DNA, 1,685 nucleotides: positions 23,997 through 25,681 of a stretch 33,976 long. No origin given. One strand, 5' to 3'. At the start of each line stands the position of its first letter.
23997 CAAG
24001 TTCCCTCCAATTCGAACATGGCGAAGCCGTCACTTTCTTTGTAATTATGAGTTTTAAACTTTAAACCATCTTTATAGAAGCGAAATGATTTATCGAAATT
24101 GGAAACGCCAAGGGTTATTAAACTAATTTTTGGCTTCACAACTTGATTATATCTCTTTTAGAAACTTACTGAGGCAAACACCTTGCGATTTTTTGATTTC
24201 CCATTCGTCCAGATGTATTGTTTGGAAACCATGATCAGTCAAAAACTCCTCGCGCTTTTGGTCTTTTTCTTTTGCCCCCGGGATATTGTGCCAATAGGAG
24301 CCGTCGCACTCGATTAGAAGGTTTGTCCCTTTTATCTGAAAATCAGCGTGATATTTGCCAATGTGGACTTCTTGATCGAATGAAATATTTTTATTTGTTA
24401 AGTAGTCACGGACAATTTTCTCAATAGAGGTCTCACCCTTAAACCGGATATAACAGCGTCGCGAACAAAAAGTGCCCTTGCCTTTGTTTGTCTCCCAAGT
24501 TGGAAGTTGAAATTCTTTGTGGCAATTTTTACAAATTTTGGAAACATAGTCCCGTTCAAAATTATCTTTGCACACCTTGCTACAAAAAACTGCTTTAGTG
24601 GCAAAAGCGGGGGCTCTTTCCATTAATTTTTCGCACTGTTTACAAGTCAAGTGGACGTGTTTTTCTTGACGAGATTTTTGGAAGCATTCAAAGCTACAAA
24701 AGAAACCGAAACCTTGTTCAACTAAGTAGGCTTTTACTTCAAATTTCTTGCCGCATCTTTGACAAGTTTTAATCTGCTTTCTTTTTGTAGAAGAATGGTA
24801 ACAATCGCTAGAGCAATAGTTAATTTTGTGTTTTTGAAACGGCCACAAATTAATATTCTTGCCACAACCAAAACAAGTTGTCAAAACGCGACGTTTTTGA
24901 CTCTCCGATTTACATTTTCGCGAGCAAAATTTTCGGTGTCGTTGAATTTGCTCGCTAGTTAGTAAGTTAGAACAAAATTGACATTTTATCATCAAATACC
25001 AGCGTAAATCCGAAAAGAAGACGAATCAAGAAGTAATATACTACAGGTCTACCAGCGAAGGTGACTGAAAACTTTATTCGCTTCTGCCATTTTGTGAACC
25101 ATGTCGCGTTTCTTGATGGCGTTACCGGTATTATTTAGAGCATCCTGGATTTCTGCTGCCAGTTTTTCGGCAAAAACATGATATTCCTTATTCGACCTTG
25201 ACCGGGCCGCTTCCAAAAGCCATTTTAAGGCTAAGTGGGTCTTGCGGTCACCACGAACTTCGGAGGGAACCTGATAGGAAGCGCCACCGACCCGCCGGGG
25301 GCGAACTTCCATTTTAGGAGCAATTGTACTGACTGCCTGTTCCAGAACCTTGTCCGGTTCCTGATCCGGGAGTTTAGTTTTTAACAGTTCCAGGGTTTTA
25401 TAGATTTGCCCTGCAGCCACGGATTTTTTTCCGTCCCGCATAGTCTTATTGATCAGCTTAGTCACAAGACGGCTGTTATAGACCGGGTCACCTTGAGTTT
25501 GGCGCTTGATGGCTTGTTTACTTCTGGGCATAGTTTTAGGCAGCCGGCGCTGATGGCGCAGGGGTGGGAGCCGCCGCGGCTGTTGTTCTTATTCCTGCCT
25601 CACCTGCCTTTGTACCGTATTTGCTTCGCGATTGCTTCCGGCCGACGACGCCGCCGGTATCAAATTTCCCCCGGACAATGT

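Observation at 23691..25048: Two-gene cassette (Zn-ribbon nuclease + VOC protein) splits the rpsG-fusA junction of the str operon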

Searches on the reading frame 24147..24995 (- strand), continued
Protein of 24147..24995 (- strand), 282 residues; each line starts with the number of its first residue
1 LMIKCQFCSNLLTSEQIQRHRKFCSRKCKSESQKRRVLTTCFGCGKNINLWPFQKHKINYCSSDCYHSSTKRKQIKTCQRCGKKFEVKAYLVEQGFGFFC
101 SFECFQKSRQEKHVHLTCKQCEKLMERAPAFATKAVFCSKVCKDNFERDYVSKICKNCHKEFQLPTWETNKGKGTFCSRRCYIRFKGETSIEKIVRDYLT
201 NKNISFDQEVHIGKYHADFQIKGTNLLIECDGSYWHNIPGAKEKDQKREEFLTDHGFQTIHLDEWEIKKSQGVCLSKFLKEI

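Call 77: search_protein_families(library=phrogs, proteins=[L109:3643-4821:-, L109:9035-10492:-, L113:4086-5702:-, L113:7676-9103:-, L138:3165-4688:+, L138:7117-8349:+, L111:3430-5850:+, L111:7816-9303:+, L121:2871-4823:-, L121:7811-9175:-], max_evalue=0.00001)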
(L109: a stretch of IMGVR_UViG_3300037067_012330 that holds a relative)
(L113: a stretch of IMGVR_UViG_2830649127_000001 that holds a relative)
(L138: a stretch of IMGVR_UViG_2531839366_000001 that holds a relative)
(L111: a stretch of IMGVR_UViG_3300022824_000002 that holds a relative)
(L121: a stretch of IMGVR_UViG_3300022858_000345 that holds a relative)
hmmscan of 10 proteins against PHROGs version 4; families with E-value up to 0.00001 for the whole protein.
L109:3643-4821:- (392 aa): 0 families

L109:9035-10492:- (485 aa): 2 families
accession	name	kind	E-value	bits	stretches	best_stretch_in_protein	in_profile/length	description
phrog_5902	-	unknown function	2.4e-36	126.8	1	13-195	15-206/359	-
phrog_2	-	head and packaging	1.2e-35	124.5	1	17-463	251-596/807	terminase large subunit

L113:4086-5702:- (538 aa): 1 family
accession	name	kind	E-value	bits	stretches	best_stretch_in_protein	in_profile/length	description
phrog_760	-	unknown function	3.7e-07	30.7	1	97-179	101-191/447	-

L113:7676-9103:- (475 aa): 3 families
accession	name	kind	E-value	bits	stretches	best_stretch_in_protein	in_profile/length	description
phrog_146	-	head and packaging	1.3e-63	216.8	1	34-471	32-466/587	portal protein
phrog_12751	-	unknown function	6.1e-07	29.9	1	301-467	98-258/283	-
phrog_15615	-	head and packaging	4.3e-06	27.3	0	64-209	39-177/194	virion structural protein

L138:3165-4688:+ (507 aa): 3 families
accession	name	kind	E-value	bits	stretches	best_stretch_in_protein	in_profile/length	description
phrog_12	-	head and packaging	2.7e-49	169.8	1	27-475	67-448/646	portal protein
phrog_2662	-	head and packaging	8.2e-18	65.3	1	13-438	22-401/717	portal protein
phrog_68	-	head and packaging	4.5e-08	33.1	0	208-360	151-292/344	portal protein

L138:7117-8349:+ (410 aa): 7 families
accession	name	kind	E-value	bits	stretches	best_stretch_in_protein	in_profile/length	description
phrog_3017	-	head and packaging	1.2e-159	532.8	1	1-410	1-401/402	head maturation protease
phrog_1530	-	other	3e-33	116.6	1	31-172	227-363/379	DNA methyltransferase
phrog_13242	-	unknown function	2.3e-20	74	1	34-160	302-425/450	-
phrog_34096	-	head and packaging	1.7e-18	67.6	1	41-159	125-236/412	head maturation protease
phrog_15223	-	other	3e-17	64.2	1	41-169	4-127/199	protease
phrog_33677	-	head and packaging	8.3e-17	62.4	1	45-165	151-271/564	head maturation protease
phrog_19260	-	unknown function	1.2e-15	58.7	1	3-212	3-203/253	-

L111:3430-5850:+ (806 aa): 4 families
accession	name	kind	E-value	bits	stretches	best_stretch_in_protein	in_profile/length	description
phrog_2662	-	head and packaging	7.8e-70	237.3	1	38-797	22-710/717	portal protein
phrog_12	-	head and packaging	3.8e-14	53.6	1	89-629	80-542/646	portal protein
phrog_2468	-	head and packaging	2.9e-10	41.1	1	550-750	5-211/303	head morphogenesis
phrog_37955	-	head and packaging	7.6e-09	35.2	1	136-533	161-560/945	portal protein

L111:7816-9303:+ (495 aa): 3 families
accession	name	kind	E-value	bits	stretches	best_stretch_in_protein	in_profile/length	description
phrog_21715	-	unknown function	1.1e-15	58.8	1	57-176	48-164/381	-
phrog_9427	-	head and packaging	2.9e-12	47.5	1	5-148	16-161/453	head maturation protease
phrog_29592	-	unknown function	2.7e-07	30.2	1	187-282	74-174/893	-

L121:2871-4823:- (650 aa): 4 families
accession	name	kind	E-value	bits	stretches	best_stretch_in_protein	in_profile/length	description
phrog_3244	-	head and packaging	4.6e-10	40.7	1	52-204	69-230/326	head maturation protease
phrog_9427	-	head and packaging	5.9e-09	36.6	1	103-174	114-186/453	head maturation protease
phrog_80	-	head and packaging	1e-08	35.8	1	6-525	222-542/607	head maturation protease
phrog_3270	-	head and packaging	5.5e-06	26.3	1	31-222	18-196/603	head maturation protease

L121:7811-9175:- (454 aa): 4 families
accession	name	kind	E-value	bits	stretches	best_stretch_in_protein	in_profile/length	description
phrog_2662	-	head and packaging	1.1e-44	154.2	1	56-417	55-413/717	portal protein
phrog_12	-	head and packaging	3.1e-28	100.2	1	27-424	63-428/646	portal protein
phrog_37955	-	head and packaging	3.9e-23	82.5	1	77-357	132-426/945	portal protein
phrog_15361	-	head and packaging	2.8e-17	63.8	1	121-268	162-315/328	portal protein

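Call 78: search_protein_representatives(alignment_id=A1)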
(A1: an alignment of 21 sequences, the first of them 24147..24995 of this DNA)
Query: 21 sequences, 288 profile positions. Proteins with E-value up to 0.001 (for the whole library): 77000; up to 1e-10: 14161; up to 1e-30: 1239. The best 150 are listed.
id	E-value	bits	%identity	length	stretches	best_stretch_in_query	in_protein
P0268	1.7e-107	375.2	-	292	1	4-283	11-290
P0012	1.4e-105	369.0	-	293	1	1-285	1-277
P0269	3.1e-96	338.3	-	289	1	4-283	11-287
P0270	7.5e-95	333.8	-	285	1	3-284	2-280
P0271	7.9e-94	330.4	-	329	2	4-187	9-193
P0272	3.7e-90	318.4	-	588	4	59-283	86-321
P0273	2.3e-85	302.6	-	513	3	4-281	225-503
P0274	9.8e-85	300.6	-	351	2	20-283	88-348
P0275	1.1e-81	290.5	-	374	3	55-283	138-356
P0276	1.9e-81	289.8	-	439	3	35-279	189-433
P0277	2.9e-79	282.6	-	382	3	59-284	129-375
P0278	3.4e-79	282.4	-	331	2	99-283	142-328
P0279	2.4e-75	269.8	-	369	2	42-281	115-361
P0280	1.6e-74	267.0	-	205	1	83-283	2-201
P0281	5.3e-74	265.3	-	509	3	19-284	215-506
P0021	2.5e-68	246.7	-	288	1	4-279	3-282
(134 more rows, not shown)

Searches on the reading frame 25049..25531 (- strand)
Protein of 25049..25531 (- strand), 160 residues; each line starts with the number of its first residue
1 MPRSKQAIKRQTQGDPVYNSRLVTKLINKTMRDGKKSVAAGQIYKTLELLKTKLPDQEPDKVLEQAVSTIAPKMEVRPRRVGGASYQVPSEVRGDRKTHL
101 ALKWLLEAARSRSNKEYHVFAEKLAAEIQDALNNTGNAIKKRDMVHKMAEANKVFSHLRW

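Call 11: find_related_loci(query=window:25049-25531:-, collection=genome_contigs, flank=10000)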
Query window:25049-25531:- (160 aa) in genome_contigs; peptide patterns used: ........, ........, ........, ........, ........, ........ (x = any residue, [..] = any of these).
61 stretches matched a pattern; 14 encode a relative of the query (tblastn E <= 1e-3); 14 distinct loci.
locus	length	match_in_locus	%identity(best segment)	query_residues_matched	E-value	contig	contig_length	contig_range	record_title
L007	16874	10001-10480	79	1-160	5e-85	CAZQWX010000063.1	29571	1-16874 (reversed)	MAG TPA_asm: uncultured Gammaproteobacteria bacterium isolate SRP271791_co1_54 genome assembly, contig: k141_336651, who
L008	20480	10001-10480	72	1-160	8e-78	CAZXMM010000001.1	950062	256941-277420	MAG TPA_asm: uncultured Gammaproteobacteria bacterium isolate SRP173033_co1_283 genome assembly, contig: NODE_1_length_9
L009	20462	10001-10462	73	1-160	8e-76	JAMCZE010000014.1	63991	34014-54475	MAG: Patescibacteria group bacterium isolate FK_Sedi_B_Bin.317 NODE_1031_length_63991_cov_15.3019, whole genome shotgun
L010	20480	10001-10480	71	1-160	4e-75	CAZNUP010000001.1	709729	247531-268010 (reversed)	MAG TPA_asm: uncultured Gammaproteobacteria bacterium isolate SRP292972_co3_34 genome assembly, contig: NODE_7_length_70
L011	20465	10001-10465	54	4-160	1e-53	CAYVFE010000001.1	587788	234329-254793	MAG TPA_asm: uncultured Gammaproteobacteria bacterium isolate binchicken_co173_433 genome assembly, contig: NODE_6_lengt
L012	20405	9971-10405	51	15-160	2e-47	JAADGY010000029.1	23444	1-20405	MAG: bacterium isolate M_MetaBat.148 contig-127_3081, whole genome shotgun sequence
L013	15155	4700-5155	50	3-158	8e-47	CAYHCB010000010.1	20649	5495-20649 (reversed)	MAG TPA_asm: uncultured Gammaproteobacteria bacterium isolate ERP119702_co1_231 genome assembly, contig: NODE_2795_lengt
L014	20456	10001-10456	49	3-158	2e-46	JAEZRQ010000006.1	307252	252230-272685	MAG: Candidatus Parcubacteria bacterium isolate OH_PDB_195 k127_1097637, whole genome shotgun sequence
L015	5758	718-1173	49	3-158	2e-46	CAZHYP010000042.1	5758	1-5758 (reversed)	MAG TPA_asm: uncultured Gammaproteobacteria bacterium isolate SRP192927_co4_803 genome assembly, contig: NODE_38743_leng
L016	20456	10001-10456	49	3-158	4e-46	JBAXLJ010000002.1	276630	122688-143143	MAG: Candidatus Falkowbacteria bacterium isolate ELA424 MAG424_2, whole genome shotgun sequence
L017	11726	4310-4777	46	1-160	9e-41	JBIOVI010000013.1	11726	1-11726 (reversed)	MAG: Solirubrobacterales bacterium isolate MAG112 k127_1534226, whole genome shotgun sequence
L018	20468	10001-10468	46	1-160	6e-41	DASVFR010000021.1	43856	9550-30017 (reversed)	MAG TPA_asm: Solirubrobacterales bacterium isolate SMAG_U2094 k141_830135, whole genome shotgun sequence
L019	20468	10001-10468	45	1-160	5e-40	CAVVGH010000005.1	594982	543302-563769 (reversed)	MAG: uncultured Solirubrobacterales bacterium isolate MFD01721.bin.1.326 genome assembly, contig: contig_26318, whole ge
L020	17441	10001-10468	44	1-160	2e-38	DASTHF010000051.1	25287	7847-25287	MAG TPA_asm: Solirubrobacterales bacterium isolate SMAG_U450 k141_10416, whole genome shotgun sequence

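Call 64: find_encoding_contigs(protein=window:25049-25531:-, flank=4000, max_places=10)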
Protein window:25049-25531:- (160 aa): no gene with exactly this product is on record in the collection.
